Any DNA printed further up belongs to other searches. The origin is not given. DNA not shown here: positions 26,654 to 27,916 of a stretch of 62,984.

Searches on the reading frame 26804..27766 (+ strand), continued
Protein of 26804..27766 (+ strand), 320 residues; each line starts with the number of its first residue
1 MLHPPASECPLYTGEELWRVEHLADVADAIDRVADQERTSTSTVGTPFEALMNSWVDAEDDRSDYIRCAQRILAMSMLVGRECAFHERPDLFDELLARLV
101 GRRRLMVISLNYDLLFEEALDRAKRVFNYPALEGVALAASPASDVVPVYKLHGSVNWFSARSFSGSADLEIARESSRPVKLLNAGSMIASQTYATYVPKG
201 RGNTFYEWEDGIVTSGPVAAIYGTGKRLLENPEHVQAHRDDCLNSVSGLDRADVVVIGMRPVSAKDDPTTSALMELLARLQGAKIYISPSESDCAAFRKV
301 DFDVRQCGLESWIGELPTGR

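Call 36: find_encoding_contigs(protein=P0015, flank=8000, max_places=2)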
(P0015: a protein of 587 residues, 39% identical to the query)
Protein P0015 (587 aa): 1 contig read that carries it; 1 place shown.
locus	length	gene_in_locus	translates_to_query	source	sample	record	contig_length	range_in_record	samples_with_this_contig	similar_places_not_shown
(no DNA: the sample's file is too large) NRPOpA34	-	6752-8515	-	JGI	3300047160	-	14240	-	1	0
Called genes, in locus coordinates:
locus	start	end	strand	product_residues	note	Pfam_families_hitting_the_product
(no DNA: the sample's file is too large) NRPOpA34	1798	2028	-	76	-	-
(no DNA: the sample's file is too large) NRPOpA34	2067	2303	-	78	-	-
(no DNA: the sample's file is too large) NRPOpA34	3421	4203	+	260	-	PF01381:HTH_3 (weak), PF12844:HTH_19 (faint), PF01381:HTH_3, PF13560:HTH_31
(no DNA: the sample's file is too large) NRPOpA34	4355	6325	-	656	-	PF00069:Pkinase, PF07714:PK_Tyr_Ser-Thr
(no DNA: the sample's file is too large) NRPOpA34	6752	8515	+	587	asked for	PF13289:SIR2_2 (faint)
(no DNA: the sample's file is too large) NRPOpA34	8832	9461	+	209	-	-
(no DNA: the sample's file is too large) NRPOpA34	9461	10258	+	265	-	PF04326:SLFN_AlbA_2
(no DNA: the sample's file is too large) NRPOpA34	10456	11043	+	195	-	-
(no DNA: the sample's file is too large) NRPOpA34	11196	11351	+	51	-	-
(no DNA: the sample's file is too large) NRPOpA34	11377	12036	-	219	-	PF20538:DUF6753 (weak)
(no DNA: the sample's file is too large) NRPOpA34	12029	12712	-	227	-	-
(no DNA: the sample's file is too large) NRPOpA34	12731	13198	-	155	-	-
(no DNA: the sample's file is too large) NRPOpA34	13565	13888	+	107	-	PF21983:NikA-like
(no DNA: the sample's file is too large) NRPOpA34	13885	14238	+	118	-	?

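Call 37: find_encoding_contigs(protein=P0023, flank=8000, max_places=2)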
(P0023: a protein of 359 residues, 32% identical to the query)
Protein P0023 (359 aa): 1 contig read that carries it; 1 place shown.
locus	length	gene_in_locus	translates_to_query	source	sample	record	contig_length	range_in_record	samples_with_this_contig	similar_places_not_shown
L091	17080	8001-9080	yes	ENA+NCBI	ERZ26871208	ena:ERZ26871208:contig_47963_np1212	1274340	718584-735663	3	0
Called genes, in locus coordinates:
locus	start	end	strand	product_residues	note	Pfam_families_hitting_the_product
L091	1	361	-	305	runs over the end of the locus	PF08706:D5_N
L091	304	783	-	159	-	-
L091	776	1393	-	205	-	PF09250:Prim-Pol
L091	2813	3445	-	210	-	PF00239:Resolvase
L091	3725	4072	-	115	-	-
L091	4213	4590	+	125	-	-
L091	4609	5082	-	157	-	-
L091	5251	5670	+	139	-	-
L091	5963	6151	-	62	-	-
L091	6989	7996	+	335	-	-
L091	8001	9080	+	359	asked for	PF13289:SIR2_2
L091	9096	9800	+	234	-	-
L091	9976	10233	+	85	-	-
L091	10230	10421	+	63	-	-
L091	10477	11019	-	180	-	PF05345:He_PIG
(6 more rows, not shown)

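Call 38: predict_structure(alignment_id=A3)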
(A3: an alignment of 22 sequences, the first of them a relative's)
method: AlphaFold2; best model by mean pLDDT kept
length: 390 residues; sequences in the alignment: 22
mean_pLDDT: 87.4   pTM: 0.85
mean pLDDT of the five models: 87.4, 87.0, 85.9, 85.2, 79.8
residues with pLDDT >= 90: 252; 70-90: 93; 50-70: 29; < 50: 16
segments of 3 or more residues with pLDDT < 50: 1-3, 12-21
pLDDT, mean of each block of 10 residues (from residue 1): 49 47 80 91 89 92 86 58 84 95 94 80 94 92 94 92 95 93 89 96 89 94 95 81 72 85 91 90 76 92 95 97 96 91 95 97 95 97 93
secondary structure, 60 per line:
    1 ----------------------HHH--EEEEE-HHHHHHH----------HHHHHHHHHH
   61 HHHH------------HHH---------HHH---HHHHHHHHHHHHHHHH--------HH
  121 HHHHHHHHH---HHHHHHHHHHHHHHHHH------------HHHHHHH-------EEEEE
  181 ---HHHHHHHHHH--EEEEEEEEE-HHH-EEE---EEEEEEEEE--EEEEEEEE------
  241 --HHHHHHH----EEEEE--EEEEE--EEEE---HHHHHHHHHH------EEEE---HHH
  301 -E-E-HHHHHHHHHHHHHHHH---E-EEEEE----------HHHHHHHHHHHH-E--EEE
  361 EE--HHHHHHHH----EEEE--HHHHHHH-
elements in order: E28-32 H34-40 H51-64 H95-110 H119-129 H133-149 H162-168 E176-180 H184-193 E196-204 E210-212 E216-224 E227-234 H243-249 E254-258 E261-265 E268-271 H275-284 E291-294 H306-321 E327-331 H342-353 E358-362 H365-372 E377-380 H383-389

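Call 42: fold_search(model_id=the predicted structure, library=pdb)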
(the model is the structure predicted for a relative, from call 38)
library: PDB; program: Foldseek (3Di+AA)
matches with E <= 10: 475; with E <= 0.001: 18
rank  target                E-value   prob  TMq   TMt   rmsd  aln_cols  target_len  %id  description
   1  8su9_D                2.1e-07  1.00  0.35  0.35  14.1       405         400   14  E. coli SIR2-HerA complex (hexamer HerA bound with dodecamer Sir2) (released 2024-03-27)
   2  8sub_B                3.9e-07  1.00  0.38  0.37  12.5       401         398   15  E. coli SIR2-HerA complex (dodecamer SIR2 pentamer HerA) (released 2023-12-27)
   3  8sub_A                8.6e-07  1.00  0.42  0.41  10.2       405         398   14  E. coli SIR2-HerA complex (dodecamer SIR2 pentamer HerA) (released 2023-12-27)
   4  8sub_I                3.8e-06  1.00  0.42  0.42  10.3       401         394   14  E. coli SIR2-HerA complex (dodecamer SIR2 pentamer HerA) (released 2023-12-27)
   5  8yhx_R                5.9e-06  1.00  0.43  0.43  13.5       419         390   14  Cryo-EM structure of the trimeric HerA (released 2024-11-06)
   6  8suw_J                8.8e-06  1.00  0.45  0.44  10.0       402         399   14  E. coli SIR2-HerA complex (dodecamer SIR2 bound 4 protomers of HerA) (released 2024-03-27)
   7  8wld_R                9.3e-06  1.00  0.33  0.37  16.0       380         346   12  Cryo-EM structure of SIR2/HerA antiphage complex (released 2024-09-11)
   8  8sxx_F                1.6e-05  1.00  0.38  0.38  13.5       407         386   13  E. coli dodecamer SIR2 (released 2023-12-27)
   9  8w9l_A                2.2e-05  1.00  0.34  0.36  15.8       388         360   15  Cryo-EM structure of PsSIR2 (released 2024-09-11)
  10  8wld_Q                2.7e-05  1.00  0.42  0.47   8.1       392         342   12  Cryo-EM structure of SIR2/HerA antiphage complex (released 2024-09-11)
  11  8yhx_I                3.2e-05  1.00  0.42  0.39  13.4       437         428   13  Cryo-EM structure of the trimeric HerA (released 2024-11-06)
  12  8wld_E                7.2e-05  1.00  0.36  0.40  15.9       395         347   14  Cryo-EM structure of SIR2/HerA antiphage complex (released 2024-09-11)
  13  8yhx_Q                1.8e-04  1.00  0.39  0.37  15.4       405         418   14  Cryo-EM structure of the trimeric HerA (released 2024-11-06)
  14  8yhx_G                1.9e-04  0.99  0.30  0.29  16.8       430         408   15  Cryo-EM structure of the trimeric HerA (released 2024-11-06)
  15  8wld_H                2.8e-04  1.00  0.36  0.40  15.6       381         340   15  Cryo-EM structure of SIR2/HerA antiphage complex (released 2024-09-11)
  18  8jl0_A                9.7e-04  1.00  0.38  0.28  11.7       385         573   13  Cryo-EM structure of the prokaryotic SPARSA system complex (released 2024-01-24)
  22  8z18_A                8.9e-03  0.98  0.37  0.16   9.7       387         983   13  The tetramer complex of DSR2 and tube-forming domain of phage tail tube protein (released 2024-08-14)
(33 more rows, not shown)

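Call 44: find_related_loci(query=A3, collection=metagenome_contigs, flank=6000)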
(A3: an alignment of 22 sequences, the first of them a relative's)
Query A3 (390 aa) in metagenome_contigs; peptide patterns used: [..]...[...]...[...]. (x = any residue, [..] = any of these).
600 stretches matched a pattern (row limit reached: there are more); 123 encode a relative of the query (tblastn E <= 1e-3); the best 80 are kept; 80 distinct loci.
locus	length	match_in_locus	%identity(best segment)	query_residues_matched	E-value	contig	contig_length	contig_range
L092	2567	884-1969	58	16-387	3e-134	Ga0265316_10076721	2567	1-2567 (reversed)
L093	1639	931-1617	42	29-244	2e-46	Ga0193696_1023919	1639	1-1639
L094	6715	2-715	39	147-387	3e-42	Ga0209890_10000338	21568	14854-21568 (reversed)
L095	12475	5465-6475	35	30-378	4e-41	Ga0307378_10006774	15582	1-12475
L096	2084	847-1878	33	31-388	2e-37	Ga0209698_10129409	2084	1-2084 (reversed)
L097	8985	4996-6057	32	30-387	1e-29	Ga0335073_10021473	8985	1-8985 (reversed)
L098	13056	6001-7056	27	16-389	9e-18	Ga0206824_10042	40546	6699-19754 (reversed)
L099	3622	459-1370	24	19-348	1e-16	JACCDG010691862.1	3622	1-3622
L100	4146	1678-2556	28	26-343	3e-16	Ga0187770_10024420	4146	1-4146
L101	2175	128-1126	27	29-387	7e-16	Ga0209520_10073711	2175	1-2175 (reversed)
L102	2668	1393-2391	27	29-387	9e-16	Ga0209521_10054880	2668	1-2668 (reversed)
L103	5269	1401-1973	33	26-231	6e-12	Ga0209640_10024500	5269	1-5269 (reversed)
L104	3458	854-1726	28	26-341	5e-12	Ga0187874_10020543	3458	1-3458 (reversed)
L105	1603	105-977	28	26-341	4e-12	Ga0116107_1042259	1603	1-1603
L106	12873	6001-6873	28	26-341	1e-11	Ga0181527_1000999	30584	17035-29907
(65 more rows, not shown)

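Call 45: find_encoding_contigs(protein=P0001, flank=3000, max_places=4)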
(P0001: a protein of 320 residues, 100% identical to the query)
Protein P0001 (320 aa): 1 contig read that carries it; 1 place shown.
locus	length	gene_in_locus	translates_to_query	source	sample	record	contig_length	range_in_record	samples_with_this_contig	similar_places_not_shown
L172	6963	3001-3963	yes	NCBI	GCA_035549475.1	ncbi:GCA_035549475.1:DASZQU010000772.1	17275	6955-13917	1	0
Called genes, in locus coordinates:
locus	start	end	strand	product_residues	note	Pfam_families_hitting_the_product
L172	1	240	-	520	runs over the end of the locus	PF13084:DUF3943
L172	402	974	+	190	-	-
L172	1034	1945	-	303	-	PF11790:Glyco_hydro_cc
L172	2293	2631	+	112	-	-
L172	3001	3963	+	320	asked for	PF13289:SIR2_2 (weak)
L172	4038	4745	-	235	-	PF14234:DUF4336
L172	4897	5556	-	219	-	-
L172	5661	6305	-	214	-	PF00702:Hydrolase, PF12710:HAD (weak), PF13419:HAD_2, PF13242:Hydrolase_like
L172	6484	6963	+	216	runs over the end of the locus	-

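Call 55: search_protein_families(library=pfam, alignment_id=A4, max_evalue=0.00001)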
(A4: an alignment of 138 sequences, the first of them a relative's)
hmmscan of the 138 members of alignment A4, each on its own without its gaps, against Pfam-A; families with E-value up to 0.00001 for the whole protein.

A. member 1, L001:9-392:+ (128 aa): 1 family
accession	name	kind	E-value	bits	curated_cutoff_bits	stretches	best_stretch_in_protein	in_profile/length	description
PF00475.24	IGPD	-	9.5e-40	136.5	27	1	1-106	40-144/144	Imidazoleglycerol-phosphate dehydratase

B. families by the number of members that match (of 138 scanned): 90 families (the first 25 are shown)
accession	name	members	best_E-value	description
PF00977.27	His_biosynth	2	3e-84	Histidine biosynthesis protein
PF00239.26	Resolvase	2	4.4e-33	Resolvase, N terminal domain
PF01850.27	PIN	2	6.5e-21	PIN domain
PF00589.27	Phage_integrase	2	1.4e-18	Phage integrase family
PF04014.23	MazE_antitoxin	2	8.8e-12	Antidote-toxin recognition MazE, bacterial antitoxin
PF13948.11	DUF4215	2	1.7e-06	Domain of unknown function (DUF4215)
PF10609.15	ParA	1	1.2e-96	NUBPL iron-transfer P-loop NTPase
PF02353.26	CMAS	1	2.4e-78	Mycolic acid cyclopropane synthetase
PF01227.27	GTP_cyclohydroI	1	3.4e-76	GTP cyclohydrolase I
PF18766.7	SWI2_SNF2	1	1e-70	SWI2/SNF2 ATPase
PF13517.12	FG-GAP_3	1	1.2e-61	FG-GAP-like repeat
PF06026.20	Rib_5-P_isom_A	1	5.8e-58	Ribose 5-phosphate isomerase A (phosphoriboisomerase A)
PF01863.23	YgjP-like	1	4.4e-56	YgjP-like, metallopeptidase domain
PF04095.22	NAPRTase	1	1.9e-54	Nicotinate phosphoribosyltransferase (NAPRTase) family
PF00520.37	Ion_trans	1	6.8e-46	Ion transport protein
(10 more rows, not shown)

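Call 56: search_protein_families(library=padloc, alignment_id=A4, max_evalue=0.00001)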
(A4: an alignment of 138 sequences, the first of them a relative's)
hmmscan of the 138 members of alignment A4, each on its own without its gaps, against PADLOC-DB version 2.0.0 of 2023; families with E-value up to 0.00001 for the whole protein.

A. member 1, L001:9-392:+ (128 aa): 0 families

B. families by the number of members that match (of 138 scanned): 63 families (the first 25 are shown)
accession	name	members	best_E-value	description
PDLC03040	REase_I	1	9.5e-116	Type I restriction enzyme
PDLC03041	REase_I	1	3.4e-94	Type I restriction enzyme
PDLC03044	REase_I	1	2.4e-80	Type I restriction enzyme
PDLC04061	PD-T4-6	1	2.6e-67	-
PDLC04042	PD-T4-6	1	2.8e-67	-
PDLC04053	PD-T4-6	1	2.5e-61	-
PDLC04039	PD-T4-6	1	1e-59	-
PDLC04043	PD-T4-6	1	2.4e-59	-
PDLC04054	PD-T4-6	1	4.1e-55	-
PDLC04041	PD-T4-6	1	4e-52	-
PDLC03048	REase_I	1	6.1e-51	Type I restriction enzyme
PDLC04047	PD-T4-6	1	1.8e-50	-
PDLC04060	PD-T4-6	1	1.6e-49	-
PDLC04138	mad6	1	6.6e-48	mads_6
PDLC04052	PD-T4-6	1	4.2e-47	-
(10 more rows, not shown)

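Call 59: search_protein_families(library=phrogs, proteins=[window:26804-27766:+, P0003], max_evalue=0.1)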
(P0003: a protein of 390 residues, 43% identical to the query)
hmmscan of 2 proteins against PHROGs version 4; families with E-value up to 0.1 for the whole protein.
window:26804-27766:+ (320 aa): 0 families

P0003 (390 aa): 1 family
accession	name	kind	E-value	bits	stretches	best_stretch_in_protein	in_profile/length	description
phrog_2695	-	unknown function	0.0064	16.6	1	176-230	139-185/531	-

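Call 63: search_solved_structures(query=A3, max_evalue=1, show_alignments=2)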
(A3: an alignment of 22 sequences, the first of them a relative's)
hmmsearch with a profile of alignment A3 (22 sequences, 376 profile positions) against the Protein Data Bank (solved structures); distinct sequences matched with E-value up to 1: 11.
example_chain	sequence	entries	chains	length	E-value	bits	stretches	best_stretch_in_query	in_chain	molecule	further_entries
8j4u_A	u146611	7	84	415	9.9e-06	27.8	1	88-219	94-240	SIR2-like domain-containing protein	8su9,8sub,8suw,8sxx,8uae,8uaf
8w9l_A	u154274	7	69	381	1.3e-05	27.4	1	153-213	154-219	SIR2-like domain-containing protein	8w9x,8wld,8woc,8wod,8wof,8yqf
8yhx_G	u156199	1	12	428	0.00043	22.4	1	151-218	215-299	SIR2 family protein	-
7uxt_B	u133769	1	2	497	0.046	15.7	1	148-210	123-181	USG protein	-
6lhx_A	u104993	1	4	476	0.12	14.4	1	148-211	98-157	ThsA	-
8wc0_A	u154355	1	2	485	0.24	13.4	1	148-209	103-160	NAD(+) hydrolase ThsA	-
8jkz_A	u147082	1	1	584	0.52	12.3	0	146-217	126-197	Sir2 superfamily protein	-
8jl0_A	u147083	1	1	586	0.52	12.3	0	146-217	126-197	Sir2 superfamily protein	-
8in8_B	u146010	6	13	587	0.52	12.3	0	146-217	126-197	Sir2 superfamily protein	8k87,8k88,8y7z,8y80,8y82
8y7w_A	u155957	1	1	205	0.79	11.7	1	276-345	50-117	Thymidine kinase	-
3e2i_A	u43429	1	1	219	0.93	11.5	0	276-345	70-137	Thymidine kinase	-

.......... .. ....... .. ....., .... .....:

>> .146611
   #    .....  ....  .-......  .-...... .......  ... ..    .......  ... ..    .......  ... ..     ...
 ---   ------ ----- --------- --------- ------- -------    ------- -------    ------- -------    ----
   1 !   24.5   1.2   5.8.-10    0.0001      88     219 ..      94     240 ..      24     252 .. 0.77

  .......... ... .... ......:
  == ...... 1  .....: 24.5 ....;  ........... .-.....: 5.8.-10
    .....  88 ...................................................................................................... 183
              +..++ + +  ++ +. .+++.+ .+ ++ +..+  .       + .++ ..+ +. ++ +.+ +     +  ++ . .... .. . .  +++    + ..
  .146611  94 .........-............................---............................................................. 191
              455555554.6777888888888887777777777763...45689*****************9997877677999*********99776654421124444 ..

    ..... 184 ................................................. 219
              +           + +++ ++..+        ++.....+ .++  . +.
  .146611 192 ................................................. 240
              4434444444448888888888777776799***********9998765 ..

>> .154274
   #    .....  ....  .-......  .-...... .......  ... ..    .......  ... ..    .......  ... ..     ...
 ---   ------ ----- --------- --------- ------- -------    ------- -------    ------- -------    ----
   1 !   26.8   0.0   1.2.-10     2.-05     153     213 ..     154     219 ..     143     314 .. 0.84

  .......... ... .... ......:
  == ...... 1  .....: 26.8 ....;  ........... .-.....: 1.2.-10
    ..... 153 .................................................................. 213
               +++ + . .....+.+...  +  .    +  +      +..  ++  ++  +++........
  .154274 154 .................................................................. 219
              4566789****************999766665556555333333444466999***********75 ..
